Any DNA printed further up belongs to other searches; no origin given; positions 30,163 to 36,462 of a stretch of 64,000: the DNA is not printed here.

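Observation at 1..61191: A tail module of more than 61 kb on one strand: an oversized contractile machine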

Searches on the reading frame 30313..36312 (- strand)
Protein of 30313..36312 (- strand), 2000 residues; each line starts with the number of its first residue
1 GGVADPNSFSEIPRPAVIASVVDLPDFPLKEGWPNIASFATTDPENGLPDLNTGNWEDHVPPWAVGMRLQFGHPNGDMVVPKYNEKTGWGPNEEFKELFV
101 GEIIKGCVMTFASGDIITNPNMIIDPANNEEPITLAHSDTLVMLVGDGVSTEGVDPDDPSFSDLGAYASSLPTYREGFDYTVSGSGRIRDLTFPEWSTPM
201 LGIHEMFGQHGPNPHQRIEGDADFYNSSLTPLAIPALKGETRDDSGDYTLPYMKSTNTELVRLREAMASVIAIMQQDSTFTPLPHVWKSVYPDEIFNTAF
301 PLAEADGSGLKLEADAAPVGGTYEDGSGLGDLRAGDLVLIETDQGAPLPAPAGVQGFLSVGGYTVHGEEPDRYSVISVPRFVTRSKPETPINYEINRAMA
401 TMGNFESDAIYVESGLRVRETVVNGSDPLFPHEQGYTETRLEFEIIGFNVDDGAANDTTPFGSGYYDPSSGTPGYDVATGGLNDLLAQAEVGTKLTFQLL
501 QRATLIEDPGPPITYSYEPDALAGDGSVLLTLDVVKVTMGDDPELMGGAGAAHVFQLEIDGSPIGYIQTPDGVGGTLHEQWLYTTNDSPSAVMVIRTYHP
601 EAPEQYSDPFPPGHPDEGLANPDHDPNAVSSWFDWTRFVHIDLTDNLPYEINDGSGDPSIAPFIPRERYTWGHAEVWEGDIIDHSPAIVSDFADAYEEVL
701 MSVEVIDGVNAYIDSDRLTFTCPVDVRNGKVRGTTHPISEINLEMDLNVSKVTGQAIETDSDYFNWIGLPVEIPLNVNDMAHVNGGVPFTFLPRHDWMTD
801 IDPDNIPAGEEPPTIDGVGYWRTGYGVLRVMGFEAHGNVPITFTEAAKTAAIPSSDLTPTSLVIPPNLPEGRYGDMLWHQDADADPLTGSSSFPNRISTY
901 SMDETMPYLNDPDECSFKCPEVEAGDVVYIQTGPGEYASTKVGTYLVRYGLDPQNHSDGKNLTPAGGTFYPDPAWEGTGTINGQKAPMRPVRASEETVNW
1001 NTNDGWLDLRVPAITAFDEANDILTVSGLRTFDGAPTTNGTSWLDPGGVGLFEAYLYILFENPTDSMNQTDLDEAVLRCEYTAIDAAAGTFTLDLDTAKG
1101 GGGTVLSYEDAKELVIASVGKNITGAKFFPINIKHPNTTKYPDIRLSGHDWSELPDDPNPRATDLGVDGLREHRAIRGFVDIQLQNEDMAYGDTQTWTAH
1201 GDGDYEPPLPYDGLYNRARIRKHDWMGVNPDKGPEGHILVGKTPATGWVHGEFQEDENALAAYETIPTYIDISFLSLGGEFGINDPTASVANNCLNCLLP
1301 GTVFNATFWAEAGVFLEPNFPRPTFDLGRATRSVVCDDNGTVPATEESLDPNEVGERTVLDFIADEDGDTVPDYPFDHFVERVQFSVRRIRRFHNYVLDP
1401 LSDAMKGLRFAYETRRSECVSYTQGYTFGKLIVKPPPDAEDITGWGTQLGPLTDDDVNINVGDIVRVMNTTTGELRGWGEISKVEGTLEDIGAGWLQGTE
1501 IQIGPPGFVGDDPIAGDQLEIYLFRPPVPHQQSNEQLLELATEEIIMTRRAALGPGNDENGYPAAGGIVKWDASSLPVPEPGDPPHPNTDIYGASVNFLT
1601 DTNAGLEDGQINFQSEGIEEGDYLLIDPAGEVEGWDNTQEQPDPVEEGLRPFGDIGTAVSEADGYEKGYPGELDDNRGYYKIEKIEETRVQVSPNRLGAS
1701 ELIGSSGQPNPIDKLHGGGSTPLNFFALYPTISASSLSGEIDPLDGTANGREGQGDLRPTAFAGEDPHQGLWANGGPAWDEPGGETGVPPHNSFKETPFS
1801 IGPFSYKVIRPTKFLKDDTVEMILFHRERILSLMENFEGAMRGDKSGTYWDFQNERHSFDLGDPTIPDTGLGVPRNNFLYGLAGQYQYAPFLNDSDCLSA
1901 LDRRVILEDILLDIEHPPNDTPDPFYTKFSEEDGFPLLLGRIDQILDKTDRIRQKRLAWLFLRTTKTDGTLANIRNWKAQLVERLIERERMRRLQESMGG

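Call 89: search_dna_similar(query=window:30313-36312:-, collection=phages, mode=protein, max_rows=15, max_evalue=0.001)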
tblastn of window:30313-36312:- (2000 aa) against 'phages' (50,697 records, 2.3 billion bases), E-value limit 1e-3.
Records with a match: 1; places in all: 1; records where one place covers at least 80% of the query: 1.
Best place of each record, by identity: <60% 1.
By first word of the organism name: uncultured 1.
By host as written in the record: - 1.
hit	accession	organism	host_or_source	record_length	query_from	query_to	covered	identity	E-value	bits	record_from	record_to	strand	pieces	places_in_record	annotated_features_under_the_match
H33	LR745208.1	uncultured phage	metagenomic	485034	32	1977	82%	29.0%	6e-80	458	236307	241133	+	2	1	record has no annotation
